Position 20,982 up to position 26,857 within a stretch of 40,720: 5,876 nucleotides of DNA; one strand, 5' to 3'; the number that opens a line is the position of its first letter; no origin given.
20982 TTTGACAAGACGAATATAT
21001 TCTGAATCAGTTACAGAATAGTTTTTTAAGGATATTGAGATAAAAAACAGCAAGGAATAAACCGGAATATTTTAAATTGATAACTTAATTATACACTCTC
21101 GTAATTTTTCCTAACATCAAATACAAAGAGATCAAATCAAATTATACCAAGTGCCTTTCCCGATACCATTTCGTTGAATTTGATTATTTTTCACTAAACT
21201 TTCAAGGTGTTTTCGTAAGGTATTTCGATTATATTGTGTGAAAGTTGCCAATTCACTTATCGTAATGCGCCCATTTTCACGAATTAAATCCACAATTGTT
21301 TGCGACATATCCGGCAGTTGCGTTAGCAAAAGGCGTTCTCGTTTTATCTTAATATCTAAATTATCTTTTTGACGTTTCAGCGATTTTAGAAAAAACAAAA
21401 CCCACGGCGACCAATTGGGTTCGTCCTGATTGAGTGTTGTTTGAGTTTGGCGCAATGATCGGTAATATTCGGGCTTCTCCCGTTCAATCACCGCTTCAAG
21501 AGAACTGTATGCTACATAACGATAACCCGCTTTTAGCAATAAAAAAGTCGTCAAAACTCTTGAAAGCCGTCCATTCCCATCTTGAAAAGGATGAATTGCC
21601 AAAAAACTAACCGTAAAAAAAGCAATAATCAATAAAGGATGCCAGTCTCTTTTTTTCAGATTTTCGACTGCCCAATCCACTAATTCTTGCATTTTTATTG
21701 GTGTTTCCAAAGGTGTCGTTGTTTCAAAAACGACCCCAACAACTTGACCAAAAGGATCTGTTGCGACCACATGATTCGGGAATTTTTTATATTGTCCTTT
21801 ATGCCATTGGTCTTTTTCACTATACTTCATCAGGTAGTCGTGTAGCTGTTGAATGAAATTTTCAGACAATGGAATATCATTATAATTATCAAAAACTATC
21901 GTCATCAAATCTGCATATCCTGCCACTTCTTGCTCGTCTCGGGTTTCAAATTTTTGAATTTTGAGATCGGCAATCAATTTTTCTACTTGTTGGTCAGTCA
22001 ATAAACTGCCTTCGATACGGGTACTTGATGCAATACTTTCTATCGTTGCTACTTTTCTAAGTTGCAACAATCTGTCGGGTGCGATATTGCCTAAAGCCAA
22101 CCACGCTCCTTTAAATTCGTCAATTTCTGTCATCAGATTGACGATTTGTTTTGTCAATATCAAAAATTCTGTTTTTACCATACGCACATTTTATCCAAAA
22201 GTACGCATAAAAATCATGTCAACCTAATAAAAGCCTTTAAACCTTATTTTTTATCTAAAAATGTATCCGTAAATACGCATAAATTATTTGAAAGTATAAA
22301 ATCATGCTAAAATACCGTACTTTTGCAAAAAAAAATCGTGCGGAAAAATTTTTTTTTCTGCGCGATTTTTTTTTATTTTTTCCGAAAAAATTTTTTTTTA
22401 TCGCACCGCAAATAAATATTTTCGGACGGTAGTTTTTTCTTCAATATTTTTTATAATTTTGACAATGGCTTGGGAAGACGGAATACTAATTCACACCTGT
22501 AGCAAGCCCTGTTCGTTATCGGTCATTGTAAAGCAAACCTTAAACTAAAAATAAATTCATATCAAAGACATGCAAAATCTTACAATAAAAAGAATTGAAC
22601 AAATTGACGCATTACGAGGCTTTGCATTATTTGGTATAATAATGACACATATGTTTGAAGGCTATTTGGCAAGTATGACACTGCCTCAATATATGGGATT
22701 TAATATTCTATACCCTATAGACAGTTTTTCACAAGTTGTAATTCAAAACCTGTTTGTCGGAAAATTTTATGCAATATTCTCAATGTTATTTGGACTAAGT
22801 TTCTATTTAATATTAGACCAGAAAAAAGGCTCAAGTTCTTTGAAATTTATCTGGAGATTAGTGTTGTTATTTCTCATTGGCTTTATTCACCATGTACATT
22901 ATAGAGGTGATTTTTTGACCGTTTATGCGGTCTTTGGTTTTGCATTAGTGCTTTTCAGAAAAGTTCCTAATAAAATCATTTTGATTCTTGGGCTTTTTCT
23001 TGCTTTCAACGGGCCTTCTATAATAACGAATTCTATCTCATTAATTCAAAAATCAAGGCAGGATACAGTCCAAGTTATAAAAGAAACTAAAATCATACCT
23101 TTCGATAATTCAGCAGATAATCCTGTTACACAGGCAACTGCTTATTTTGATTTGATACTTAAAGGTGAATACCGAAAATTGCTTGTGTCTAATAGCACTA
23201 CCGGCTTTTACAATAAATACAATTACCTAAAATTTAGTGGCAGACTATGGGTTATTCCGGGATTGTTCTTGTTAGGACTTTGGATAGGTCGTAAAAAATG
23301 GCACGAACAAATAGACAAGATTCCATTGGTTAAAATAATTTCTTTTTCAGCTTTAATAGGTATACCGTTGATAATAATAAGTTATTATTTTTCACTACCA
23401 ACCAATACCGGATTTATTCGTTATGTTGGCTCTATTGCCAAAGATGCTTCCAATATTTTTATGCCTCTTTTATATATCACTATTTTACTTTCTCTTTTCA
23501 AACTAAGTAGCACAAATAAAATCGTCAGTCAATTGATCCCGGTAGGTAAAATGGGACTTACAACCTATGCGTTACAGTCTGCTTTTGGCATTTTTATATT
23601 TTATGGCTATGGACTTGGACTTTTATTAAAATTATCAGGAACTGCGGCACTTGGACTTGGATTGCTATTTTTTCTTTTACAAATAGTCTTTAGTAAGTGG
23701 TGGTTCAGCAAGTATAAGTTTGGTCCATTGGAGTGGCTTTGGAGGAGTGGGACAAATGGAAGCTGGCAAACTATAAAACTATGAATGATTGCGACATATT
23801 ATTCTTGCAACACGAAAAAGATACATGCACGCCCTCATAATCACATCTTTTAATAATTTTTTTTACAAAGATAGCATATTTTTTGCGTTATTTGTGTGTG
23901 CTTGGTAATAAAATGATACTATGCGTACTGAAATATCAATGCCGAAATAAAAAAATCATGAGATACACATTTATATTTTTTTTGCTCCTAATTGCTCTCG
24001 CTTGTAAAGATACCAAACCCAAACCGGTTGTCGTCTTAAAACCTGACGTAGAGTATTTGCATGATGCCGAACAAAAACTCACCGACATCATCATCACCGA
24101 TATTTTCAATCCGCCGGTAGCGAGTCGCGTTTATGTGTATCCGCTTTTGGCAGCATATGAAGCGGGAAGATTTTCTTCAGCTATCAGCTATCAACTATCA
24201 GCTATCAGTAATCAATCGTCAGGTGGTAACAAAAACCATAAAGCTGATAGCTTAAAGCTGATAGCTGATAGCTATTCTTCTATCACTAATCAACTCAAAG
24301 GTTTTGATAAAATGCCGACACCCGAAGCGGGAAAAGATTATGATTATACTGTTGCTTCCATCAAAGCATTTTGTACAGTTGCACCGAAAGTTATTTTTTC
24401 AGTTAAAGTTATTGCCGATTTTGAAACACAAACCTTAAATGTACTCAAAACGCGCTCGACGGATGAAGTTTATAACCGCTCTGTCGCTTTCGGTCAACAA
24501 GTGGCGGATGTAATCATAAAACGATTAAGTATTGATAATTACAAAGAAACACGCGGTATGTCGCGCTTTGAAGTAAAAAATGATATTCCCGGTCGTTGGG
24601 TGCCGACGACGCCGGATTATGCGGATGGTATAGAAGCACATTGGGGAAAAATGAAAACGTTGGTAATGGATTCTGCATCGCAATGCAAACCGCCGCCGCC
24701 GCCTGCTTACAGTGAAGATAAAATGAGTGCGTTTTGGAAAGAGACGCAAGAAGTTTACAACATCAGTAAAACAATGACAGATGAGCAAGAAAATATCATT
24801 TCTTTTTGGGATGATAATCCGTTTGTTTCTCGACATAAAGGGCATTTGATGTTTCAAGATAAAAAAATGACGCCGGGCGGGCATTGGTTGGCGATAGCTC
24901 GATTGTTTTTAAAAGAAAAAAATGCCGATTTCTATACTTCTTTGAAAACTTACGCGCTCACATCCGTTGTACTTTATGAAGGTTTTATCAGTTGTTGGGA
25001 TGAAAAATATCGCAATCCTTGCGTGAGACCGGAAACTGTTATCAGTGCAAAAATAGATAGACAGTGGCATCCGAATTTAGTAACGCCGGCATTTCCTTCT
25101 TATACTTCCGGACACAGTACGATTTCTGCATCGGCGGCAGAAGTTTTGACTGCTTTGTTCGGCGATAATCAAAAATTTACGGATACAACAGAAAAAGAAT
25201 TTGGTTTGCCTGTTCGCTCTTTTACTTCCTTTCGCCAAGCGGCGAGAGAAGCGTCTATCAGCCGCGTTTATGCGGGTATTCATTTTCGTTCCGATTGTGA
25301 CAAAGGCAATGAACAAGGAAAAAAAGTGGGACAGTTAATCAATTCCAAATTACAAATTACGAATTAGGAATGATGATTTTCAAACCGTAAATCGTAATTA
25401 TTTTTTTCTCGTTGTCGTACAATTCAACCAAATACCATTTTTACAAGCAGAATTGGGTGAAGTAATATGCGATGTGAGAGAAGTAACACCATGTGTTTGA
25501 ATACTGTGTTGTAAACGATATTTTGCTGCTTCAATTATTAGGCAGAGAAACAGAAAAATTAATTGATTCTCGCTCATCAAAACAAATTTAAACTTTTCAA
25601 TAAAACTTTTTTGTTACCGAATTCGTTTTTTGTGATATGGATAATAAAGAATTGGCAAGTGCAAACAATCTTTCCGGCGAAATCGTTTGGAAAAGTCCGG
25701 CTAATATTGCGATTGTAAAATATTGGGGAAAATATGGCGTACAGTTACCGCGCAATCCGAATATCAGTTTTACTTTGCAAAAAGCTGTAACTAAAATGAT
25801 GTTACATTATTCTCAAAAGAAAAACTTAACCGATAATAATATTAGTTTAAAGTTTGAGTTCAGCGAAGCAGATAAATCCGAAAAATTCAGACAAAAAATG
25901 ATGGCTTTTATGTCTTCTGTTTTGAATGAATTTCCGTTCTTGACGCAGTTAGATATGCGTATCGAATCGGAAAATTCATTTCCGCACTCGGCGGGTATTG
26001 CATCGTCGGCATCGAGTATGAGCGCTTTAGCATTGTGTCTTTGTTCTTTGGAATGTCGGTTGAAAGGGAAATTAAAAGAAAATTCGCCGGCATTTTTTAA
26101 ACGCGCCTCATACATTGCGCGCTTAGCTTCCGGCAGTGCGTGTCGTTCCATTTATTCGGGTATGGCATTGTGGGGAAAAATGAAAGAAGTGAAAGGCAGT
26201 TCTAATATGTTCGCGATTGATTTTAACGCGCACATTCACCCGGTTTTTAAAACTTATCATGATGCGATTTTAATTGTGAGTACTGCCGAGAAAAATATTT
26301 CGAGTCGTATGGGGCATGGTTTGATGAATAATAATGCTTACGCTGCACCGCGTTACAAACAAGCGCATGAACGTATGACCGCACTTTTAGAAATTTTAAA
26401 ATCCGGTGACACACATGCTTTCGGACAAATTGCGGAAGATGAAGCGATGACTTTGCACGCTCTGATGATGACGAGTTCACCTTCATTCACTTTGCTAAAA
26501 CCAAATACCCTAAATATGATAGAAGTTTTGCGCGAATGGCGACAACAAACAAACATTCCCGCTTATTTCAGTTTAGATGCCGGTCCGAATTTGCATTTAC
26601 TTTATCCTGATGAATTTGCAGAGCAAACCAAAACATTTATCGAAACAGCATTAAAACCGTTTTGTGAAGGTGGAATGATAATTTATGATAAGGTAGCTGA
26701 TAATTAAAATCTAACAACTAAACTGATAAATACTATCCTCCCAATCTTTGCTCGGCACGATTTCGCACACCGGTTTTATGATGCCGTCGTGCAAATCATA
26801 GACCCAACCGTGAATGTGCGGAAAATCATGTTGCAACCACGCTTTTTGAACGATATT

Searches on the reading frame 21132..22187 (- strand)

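Call 19: search_protein_families(library=pfam, proteins=[window:21132-22187:-], max_evalue=0.00001)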
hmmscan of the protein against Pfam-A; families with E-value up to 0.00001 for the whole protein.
window:21132-22187:- (351 aa): 1 family
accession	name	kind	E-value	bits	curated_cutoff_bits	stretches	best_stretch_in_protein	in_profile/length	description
PF02661.23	Fic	-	9.4e-16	58.9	24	1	106-217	1-93/93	Fic/DOC family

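Call 75: search_protein_families(library=padloc, proteins=[window:21132-22187:-], max_evalue=0.00001)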
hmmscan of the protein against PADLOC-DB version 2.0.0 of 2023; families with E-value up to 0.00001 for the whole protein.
window:21132-22187:- (351 aa): 7 families
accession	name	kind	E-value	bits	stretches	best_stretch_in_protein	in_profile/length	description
PDLC03963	SoFic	-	5.5e-47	158.9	1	12-341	26-342/361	-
PDLC04836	PDC-S04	-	1.4e-24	84.6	1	54-251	32-215/244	-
PDLC04837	PDC-S04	-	7.3e-24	82.3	1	51-253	29-212/234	-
PDLC04840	PDC-S04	-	2e-22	78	1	53-245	17-196/227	-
PDLC04839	PDC-S04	-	4.9e-16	57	1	187-249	129-187/205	-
PDLC04966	PDC-S24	-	2.3e-12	44.6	1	91-247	219-367/497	-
PDLC04838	PDC-S04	-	1.7e-06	26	1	188-223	133-168/209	-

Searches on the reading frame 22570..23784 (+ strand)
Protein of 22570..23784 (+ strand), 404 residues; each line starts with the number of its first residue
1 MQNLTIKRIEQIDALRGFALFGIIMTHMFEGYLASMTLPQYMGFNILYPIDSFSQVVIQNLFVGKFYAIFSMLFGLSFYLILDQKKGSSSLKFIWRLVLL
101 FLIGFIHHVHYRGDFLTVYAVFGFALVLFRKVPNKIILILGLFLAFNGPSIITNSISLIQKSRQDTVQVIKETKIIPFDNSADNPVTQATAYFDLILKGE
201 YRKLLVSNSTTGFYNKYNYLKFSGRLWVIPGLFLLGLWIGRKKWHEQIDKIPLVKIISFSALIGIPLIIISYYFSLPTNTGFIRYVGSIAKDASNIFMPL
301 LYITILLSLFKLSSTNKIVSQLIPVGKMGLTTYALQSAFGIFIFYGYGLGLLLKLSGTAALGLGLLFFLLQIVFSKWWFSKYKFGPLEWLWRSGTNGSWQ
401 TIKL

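Call 19: search_protein_families(library=pfam, proteins=[window:22570-23784:+], max_evalue=0.00001)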
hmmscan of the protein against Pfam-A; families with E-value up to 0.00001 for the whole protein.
window:22570-23784:+ (404 aa): 1 family
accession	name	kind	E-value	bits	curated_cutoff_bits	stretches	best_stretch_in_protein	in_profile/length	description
PF04235.18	DUF418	-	2.9e-35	122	23.6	1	240-397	2-162/163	Protein of unknown function (DUF418)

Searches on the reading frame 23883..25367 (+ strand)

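Call 19: search_protein_families(library=pfam, proteins=[window:23883-25367:+], max_evalue=0.00001)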
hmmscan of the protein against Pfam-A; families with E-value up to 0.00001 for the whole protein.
window:23883-25367:+ (494 aa): 1 family
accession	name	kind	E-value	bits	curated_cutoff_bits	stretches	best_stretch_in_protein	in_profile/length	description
PF01569.27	PAP2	-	4.2e-09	36.7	27.2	1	378-472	23-107/130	PAP2 superfamily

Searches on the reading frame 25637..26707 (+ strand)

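Call 19: search_protein_families(library=pfam, proteins=[window:25637-26707:+], max_evalue=0.00001)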
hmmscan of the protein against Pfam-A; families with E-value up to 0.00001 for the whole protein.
window:25637-26707:+ (356 aa): 2 families
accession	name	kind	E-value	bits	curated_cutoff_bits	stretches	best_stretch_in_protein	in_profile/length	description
PF22700.2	MVD-like_N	-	7.3e-31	107.4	27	1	21-184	2-151/157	Diphosphomevalonate decarboxylase-like N-terminal domain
PF18376.6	MDD_C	-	2e-10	41.2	23.2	1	211-340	3-135/186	Mevalonate 5-diphosphate decarboxylase C-terminal domain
